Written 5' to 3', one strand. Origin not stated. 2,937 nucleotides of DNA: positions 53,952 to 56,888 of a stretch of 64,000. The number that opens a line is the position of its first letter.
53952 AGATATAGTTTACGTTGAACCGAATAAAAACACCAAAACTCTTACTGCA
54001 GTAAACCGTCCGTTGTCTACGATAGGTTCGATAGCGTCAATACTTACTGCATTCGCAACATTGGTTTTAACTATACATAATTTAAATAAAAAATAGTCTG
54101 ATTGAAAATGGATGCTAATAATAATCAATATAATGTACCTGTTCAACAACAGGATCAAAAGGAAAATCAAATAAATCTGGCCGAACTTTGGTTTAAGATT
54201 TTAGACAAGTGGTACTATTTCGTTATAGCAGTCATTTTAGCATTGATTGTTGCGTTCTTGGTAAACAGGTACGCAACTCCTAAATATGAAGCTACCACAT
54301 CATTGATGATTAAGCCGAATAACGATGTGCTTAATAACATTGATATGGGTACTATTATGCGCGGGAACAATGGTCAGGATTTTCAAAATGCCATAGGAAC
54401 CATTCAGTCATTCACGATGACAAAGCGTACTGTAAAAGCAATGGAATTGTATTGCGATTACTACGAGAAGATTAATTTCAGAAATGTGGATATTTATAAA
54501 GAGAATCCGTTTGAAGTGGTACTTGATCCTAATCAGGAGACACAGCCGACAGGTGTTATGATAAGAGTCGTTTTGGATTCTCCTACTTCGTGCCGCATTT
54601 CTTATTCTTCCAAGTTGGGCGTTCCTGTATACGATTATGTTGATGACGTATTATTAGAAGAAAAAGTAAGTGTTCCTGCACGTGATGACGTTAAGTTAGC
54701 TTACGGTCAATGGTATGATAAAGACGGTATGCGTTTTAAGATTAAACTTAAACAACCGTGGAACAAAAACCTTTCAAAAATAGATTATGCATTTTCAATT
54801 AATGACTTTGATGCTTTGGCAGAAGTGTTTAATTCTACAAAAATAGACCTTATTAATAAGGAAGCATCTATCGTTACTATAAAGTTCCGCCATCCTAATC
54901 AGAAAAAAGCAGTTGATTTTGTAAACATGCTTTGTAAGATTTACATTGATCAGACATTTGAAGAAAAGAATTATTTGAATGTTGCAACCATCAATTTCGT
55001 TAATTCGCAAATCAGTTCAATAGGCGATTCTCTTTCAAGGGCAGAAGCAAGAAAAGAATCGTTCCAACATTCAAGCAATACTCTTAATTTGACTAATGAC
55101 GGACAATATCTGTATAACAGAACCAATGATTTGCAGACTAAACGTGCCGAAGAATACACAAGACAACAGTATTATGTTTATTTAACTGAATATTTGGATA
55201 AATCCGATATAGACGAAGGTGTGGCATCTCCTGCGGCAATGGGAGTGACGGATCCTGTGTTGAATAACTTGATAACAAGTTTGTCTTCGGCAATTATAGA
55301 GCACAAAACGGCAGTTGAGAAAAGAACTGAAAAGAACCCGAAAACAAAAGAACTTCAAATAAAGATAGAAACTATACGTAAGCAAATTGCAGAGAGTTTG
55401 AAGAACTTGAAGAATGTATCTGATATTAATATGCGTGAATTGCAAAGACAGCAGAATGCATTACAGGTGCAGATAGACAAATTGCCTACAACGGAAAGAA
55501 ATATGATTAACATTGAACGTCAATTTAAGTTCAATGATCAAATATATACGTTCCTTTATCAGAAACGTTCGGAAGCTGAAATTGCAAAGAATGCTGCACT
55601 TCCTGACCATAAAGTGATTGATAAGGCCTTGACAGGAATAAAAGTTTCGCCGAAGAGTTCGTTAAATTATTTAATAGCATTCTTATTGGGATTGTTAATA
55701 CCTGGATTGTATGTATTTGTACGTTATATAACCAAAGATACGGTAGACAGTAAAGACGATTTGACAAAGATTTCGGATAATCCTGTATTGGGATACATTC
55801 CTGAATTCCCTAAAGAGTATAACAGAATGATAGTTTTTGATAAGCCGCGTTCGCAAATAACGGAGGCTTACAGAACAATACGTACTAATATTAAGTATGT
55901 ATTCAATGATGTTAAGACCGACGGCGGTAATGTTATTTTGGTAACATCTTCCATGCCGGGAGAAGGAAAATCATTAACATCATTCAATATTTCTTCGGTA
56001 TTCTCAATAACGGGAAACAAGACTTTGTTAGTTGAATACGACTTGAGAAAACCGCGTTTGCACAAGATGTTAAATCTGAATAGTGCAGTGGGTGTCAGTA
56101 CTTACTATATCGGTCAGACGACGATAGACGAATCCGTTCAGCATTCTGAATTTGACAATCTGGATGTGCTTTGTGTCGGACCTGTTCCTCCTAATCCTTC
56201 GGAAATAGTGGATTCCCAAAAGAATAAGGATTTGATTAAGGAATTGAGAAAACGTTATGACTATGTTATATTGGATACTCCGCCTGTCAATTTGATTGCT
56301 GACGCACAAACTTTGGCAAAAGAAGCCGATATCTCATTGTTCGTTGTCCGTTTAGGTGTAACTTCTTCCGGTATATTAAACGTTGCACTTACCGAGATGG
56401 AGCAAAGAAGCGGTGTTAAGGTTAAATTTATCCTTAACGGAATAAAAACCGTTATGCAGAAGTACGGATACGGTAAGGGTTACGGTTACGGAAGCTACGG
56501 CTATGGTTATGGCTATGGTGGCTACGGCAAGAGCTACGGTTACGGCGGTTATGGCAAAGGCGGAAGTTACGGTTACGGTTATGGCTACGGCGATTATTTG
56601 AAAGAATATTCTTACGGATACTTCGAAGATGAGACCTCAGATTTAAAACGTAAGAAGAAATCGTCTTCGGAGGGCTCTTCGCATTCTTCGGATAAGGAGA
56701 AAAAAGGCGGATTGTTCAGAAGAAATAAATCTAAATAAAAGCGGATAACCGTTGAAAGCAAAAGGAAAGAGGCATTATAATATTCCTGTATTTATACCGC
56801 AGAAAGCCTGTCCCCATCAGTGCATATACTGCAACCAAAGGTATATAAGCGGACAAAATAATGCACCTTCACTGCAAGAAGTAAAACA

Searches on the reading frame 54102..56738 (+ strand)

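Call 109: search_protein_families(library=pfam, proteins=[window:54102-56738:+], max_evalue=0.00001)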
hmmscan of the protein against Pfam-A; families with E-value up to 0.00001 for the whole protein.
window:54102-56738:+ (878 aa): 3 families
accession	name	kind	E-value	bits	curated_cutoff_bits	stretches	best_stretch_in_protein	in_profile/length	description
PF13807.11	GNVR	-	1.9e-10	40.9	27.7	1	464-542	2-81/82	G-rich domain on putative tyrosine kinase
PF02706.20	Wzz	-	1.1e-08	35.7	25.5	1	22-112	1-89/91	Chain length determinant protein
PF13614.12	AAA_31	-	1.9e-08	34.9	27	1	610-738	2-137/177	AAA domain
